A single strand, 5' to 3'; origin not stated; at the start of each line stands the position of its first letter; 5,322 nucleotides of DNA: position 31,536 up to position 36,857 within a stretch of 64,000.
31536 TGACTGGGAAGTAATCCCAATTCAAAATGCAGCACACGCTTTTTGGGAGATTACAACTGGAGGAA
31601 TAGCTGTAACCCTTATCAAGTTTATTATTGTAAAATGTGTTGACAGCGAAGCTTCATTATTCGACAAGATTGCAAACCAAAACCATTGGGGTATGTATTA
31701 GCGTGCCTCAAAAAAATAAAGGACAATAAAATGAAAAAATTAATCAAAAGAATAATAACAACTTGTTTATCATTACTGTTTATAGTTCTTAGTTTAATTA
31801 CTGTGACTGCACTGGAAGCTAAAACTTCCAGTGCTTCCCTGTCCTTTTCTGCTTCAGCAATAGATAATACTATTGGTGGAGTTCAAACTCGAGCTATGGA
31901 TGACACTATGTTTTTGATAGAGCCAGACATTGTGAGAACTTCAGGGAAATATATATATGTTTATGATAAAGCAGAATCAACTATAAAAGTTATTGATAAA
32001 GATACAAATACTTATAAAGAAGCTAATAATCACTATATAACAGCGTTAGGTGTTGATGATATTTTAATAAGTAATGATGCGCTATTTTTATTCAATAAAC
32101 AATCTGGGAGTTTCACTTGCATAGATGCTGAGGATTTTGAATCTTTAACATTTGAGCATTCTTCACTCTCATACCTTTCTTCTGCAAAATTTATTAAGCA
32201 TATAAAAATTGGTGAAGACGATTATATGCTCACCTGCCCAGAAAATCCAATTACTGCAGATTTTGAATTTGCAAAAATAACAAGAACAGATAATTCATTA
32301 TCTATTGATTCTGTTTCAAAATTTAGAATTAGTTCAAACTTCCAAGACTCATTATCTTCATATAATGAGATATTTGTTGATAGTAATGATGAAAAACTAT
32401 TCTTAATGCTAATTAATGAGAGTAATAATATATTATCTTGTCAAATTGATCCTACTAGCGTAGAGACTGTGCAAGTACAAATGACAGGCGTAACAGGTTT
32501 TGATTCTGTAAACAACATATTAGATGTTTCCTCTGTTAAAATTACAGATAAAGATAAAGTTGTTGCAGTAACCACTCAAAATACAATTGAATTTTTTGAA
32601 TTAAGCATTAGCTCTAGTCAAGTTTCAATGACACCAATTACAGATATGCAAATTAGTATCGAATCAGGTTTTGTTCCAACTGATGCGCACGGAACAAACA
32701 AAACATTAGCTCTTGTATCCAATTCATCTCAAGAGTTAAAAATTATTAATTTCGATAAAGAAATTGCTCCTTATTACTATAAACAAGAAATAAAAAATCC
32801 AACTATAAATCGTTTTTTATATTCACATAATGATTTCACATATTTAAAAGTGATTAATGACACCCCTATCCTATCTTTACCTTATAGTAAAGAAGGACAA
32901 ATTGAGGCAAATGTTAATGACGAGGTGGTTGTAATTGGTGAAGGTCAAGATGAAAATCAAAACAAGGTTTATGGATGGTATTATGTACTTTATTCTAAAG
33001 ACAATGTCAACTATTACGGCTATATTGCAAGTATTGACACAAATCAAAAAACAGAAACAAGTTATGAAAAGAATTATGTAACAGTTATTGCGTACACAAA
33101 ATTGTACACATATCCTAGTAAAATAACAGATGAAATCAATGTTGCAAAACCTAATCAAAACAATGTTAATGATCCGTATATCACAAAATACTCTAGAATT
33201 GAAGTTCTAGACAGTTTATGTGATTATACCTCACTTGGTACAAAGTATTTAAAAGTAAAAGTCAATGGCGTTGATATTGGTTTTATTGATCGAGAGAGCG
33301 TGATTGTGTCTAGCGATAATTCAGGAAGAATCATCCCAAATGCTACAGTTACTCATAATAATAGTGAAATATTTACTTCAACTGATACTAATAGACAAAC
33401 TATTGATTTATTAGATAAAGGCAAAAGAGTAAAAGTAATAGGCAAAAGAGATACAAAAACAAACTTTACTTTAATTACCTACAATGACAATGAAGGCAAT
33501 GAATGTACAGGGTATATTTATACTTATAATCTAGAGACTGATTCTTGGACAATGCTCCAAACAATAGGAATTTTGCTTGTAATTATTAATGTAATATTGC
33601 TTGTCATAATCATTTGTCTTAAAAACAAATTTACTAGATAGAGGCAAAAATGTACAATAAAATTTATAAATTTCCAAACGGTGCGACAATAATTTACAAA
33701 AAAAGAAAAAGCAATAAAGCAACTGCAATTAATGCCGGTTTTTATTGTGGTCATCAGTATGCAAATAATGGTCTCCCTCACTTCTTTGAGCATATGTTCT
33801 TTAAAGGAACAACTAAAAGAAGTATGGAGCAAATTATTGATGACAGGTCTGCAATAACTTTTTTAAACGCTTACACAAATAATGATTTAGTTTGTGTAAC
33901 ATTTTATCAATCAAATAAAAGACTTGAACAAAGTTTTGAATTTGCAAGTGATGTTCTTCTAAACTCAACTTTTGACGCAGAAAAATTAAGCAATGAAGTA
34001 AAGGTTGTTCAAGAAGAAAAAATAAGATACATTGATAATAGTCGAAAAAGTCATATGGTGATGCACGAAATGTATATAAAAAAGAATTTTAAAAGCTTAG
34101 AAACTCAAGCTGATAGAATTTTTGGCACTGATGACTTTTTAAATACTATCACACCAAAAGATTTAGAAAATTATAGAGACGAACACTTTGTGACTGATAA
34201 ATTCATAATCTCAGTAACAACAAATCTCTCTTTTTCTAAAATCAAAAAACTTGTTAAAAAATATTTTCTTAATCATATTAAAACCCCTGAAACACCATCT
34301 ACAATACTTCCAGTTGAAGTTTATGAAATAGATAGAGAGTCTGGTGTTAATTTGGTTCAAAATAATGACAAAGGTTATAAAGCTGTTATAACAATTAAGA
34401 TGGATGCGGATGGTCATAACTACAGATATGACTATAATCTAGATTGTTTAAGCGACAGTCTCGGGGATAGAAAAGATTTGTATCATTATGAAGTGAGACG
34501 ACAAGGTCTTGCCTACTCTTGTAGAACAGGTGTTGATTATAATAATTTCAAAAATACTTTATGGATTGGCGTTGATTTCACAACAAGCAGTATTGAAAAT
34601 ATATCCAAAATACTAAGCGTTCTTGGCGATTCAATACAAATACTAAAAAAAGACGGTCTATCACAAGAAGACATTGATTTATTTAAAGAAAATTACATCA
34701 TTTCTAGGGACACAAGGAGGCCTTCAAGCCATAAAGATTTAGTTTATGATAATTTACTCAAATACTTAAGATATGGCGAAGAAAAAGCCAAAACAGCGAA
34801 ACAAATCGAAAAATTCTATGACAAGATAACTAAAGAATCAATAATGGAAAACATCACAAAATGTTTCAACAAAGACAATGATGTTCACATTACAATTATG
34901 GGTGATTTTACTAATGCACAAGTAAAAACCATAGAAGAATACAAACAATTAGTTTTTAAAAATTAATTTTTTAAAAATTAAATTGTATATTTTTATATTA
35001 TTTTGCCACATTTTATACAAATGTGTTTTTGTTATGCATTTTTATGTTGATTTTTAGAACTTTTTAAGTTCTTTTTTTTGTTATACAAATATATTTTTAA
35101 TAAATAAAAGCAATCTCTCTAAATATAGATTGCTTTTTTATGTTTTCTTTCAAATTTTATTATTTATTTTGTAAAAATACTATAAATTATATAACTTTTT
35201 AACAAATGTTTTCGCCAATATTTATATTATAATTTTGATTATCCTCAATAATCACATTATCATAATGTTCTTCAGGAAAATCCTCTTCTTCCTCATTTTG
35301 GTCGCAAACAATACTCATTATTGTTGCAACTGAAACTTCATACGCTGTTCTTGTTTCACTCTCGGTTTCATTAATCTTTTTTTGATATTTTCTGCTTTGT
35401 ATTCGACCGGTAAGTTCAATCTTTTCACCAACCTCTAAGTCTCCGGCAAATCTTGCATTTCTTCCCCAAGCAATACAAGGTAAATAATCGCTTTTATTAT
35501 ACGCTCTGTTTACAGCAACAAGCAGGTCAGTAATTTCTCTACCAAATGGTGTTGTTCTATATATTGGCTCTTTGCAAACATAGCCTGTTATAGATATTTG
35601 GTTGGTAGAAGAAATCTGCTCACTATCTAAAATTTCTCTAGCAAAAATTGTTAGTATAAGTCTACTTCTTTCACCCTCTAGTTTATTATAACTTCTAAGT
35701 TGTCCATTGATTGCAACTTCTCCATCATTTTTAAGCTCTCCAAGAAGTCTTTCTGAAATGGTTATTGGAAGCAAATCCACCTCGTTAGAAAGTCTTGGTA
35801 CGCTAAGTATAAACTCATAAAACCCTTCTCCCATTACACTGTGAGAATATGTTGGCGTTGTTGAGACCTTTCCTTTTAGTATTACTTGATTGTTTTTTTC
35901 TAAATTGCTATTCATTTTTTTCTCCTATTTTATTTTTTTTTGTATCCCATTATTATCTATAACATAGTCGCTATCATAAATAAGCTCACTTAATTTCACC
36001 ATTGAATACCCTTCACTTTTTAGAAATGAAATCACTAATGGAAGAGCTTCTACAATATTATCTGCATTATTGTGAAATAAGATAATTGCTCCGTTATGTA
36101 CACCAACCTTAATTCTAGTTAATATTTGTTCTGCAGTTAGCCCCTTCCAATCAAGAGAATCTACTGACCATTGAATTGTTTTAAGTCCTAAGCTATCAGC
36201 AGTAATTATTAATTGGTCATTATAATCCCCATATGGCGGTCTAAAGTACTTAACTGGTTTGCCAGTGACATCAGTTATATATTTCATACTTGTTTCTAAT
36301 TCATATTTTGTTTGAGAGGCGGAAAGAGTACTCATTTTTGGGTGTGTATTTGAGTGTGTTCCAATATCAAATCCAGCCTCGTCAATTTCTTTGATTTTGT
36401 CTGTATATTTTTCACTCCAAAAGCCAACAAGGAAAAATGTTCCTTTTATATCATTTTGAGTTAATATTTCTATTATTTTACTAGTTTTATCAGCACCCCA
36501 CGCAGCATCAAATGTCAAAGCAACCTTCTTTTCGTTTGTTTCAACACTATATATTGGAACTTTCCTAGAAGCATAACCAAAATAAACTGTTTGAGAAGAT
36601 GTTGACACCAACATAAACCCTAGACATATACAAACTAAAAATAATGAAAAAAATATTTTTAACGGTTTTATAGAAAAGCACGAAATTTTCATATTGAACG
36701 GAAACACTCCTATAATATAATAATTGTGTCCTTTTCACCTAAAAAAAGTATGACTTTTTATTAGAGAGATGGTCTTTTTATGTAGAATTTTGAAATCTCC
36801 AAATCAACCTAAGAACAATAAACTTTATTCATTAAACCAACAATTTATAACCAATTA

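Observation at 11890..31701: Single 19.8-kb ORF encoding a 6,603-aa predicted lipoprotein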

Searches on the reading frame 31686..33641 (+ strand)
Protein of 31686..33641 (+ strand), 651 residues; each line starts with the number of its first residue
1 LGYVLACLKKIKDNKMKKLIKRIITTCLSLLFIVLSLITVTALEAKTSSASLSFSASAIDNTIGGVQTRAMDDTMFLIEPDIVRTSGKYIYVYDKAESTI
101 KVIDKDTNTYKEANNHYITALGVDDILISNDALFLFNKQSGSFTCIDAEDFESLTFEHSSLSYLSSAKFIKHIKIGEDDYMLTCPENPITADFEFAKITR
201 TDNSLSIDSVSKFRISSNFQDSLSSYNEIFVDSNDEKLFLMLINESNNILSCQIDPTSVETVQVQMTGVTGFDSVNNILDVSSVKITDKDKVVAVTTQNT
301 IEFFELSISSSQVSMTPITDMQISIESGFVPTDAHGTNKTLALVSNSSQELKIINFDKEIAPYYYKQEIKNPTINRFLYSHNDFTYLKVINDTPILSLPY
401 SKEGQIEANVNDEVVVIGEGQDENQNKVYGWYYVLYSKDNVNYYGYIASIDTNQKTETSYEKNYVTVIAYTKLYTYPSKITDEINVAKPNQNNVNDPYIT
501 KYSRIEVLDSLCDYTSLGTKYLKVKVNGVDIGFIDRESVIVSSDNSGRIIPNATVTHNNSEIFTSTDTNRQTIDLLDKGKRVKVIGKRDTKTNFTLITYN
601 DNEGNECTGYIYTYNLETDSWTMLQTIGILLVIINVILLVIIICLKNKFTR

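Call 8: search_protein_families(library=pfam, proteins=[window:31686-33641:+], max_evalue=0.001)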
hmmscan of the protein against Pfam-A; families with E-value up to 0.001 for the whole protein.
window:31686-33641:+ (651 aa): 0 families

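Call 9: search_protein_families(library=phrogs, proteins=[window:31686-33641:+], max_evalue=0.001)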
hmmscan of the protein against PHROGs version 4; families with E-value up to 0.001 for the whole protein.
window:31686-33641:+ (651 aa): 0 families

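Call 80: find_homologous_proteins(query=window:31731-33638:+, max_evalue=0.001)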
Query window:31731-33638:+ (636 aa): 5 proteins with E <= 0.001 among 8000 candidates.
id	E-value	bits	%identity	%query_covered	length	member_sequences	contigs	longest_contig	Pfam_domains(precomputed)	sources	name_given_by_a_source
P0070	0.0e+0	1368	99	100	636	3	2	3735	-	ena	-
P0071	4.5e-295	998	73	100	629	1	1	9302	-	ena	-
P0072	4.7e-283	958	71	100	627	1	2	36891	-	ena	-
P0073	8.8e-267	904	67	100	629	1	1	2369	-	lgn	-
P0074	1.1e-133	465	43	100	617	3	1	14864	-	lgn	-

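Call 81: find_encoding_contigs(protein=P0072, flank=10000, max_places=2)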
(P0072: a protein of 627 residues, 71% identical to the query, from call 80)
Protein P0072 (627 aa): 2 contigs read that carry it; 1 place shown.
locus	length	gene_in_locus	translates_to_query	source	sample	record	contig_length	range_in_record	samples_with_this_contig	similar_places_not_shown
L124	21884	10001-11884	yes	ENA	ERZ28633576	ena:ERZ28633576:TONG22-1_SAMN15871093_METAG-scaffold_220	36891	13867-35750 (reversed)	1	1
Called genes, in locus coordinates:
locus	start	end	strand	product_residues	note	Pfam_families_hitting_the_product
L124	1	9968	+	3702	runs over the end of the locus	?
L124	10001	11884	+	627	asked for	-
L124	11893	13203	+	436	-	PF00675:Peptidase_M16, PF05193:Peptidase_M16_C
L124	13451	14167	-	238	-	PF00436:SSB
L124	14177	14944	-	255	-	PF01522:Polysacc_deac_1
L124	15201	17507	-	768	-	-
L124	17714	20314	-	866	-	PF00521:DNA_topoisoIV, PF03989:DNA_gyraseA_C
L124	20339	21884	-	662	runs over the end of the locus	PF02518:HATPase_c, PF00204:DNA_gyraseB, PF01751:Toprim, PF00986:DNA_gyraseB_C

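Call 82: find_encoding_contigs(protein=P0074, flank=10000, max_places=2)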
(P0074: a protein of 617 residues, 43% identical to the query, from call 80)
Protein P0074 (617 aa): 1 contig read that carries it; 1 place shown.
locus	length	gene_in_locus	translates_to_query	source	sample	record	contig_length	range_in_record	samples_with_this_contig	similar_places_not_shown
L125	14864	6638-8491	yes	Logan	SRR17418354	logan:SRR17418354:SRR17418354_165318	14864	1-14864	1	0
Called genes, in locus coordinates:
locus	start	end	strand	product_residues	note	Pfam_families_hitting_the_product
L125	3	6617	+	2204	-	?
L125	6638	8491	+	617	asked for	-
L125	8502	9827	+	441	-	PF00675:Peptidase_M16, PF05193:Peptidase_M16_C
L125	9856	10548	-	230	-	PF00436:SSB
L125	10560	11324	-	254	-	PF01522:Polysacc_deac_1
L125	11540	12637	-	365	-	-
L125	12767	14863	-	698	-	?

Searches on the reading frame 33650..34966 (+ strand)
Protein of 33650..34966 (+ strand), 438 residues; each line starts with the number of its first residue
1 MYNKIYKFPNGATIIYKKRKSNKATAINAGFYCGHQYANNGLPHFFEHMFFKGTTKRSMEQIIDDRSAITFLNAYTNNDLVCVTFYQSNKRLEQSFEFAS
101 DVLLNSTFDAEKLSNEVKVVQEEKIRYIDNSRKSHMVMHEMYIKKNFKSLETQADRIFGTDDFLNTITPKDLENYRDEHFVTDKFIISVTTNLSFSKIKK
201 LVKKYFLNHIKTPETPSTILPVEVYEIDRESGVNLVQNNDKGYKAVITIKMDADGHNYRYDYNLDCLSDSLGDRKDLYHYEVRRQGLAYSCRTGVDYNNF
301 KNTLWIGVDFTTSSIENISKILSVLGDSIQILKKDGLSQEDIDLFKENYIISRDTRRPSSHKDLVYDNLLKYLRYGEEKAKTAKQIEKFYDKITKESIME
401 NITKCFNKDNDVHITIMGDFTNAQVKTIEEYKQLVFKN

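Call 8: search_protein_families(library=pfam, proteins=[window:33650-34966:+], max_evalue=0.001)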
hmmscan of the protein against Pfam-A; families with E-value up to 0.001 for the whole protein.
window:33650-34966:+ (438 aa): 2 families
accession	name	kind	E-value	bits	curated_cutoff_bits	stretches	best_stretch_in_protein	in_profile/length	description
PF00675.25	Peptidase_M16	-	1.4e-15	57.9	22.3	1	35-138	23-132/149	Insulinase (Peptidase family M16)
PF05193.26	Peptidase_M16_C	-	2.7e-15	57.1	23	1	166-347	1-179/181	Peptidase M16 inactive domain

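Call 9: search_protein_families(library=phrogs, proteins=[window:33650-34966:+], max_evalue=0.001)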
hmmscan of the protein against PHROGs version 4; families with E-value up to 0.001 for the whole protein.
window:33650-34966:+ (438 aa): 0 families

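Call 14: find_encoding_contigs(protein=window:33650-34966:+, flank=10000, max_places=6)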
Protein window:33650-34966:+ (438 aa): 5 contigs read that carry it; 4 places shown.
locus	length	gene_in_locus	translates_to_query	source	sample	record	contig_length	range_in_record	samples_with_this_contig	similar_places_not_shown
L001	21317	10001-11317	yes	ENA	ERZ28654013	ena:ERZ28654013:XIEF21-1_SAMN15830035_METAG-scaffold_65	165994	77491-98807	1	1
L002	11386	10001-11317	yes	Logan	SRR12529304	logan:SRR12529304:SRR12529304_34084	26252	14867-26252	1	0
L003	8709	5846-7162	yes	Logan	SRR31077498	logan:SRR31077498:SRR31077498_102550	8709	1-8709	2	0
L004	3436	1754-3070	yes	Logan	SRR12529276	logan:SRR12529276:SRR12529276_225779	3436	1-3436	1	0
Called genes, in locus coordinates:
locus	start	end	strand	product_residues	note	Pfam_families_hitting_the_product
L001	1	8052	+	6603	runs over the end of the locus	-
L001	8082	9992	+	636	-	-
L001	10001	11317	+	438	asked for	PF00675:Peptidase_M16, PF05193:Peptidase_M16_C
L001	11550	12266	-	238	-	PF00436:SSB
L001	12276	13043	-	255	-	PF01522:Polysacc_deac_1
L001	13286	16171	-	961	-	-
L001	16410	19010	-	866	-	PF00521:DNA_topoisoIV, PF03989:DNA_gyraseA_C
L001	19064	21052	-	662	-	PF02518:HATPase_c, PF00204:DNA_gyraseB, PF01751:Toprim, PF00986:DNA_gyraseB_C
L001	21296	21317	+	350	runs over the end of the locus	PF03033:Glyco_transf_28, PF13528:Glyco_trans_1_3 (weak), PF04101:Glyco_tran_28_C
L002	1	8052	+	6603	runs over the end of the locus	-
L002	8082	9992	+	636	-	-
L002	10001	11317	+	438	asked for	PF00675:Peptidase_M16, PF05193:Peptidase_M16_C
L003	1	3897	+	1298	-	?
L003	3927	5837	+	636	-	-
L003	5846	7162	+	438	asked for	PF00675:Peptidase_M16, PF05193:Peptidase_M16_C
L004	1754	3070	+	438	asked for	PF00675:Peptidase_M16, PF05193:Peptidase_M16_C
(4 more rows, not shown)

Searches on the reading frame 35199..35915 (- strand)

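Call 8: search_protein_families(library=pfam, proteins=[window:35199-35915:-], max_evalue=0.001)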
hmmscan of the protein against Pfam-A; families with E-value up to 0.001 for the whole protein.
window:35199-35915:- (238 aa): 2 families
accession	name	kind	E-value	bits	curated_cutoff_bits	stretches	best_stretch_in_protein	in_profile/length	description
PF00436.31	SSB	-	1.6e-20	73.6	26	1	105-196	2-98/104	Single-strand binding protein family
PF01336.31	tRNA_anti-codon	-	0.00056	20.2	27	0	145-181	29-67/75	OB-fold nucleic acid binding domain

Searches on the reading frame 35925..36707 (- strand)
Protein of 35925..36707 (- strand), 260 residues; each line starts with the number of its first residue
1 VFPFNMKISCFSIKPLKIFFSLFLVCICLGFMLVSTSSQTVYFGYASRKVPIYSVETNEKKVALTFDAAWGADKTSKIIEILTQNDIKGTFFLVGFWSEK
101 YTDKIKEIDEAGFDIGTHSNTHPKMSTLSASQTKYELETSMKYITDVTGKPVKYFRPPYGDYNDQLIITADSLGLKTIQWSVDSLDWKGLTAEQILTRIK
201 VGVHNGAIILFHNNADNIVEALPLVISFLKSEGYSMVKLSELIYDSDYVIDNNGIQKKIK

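Call 8: search_protein_families(library=pfam, proteins=[window:35925-36707:-], max_evalue=0.001)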
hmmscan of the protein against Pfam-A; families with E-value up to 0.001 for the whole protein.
window:35925-36707:- (260 aa): 2 families
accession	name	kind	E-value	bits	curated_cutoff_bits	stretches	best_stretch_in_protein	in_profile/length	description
PF01522.26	Polysacc_deac_1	-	1.3e-34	119.2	23.1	1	56-177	3-123/124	Polysaccharide deacetylase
PF22537.1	WbmS-like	-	0.0002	21.8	27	1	64-140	1-74/186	Polysaccharide deacetylase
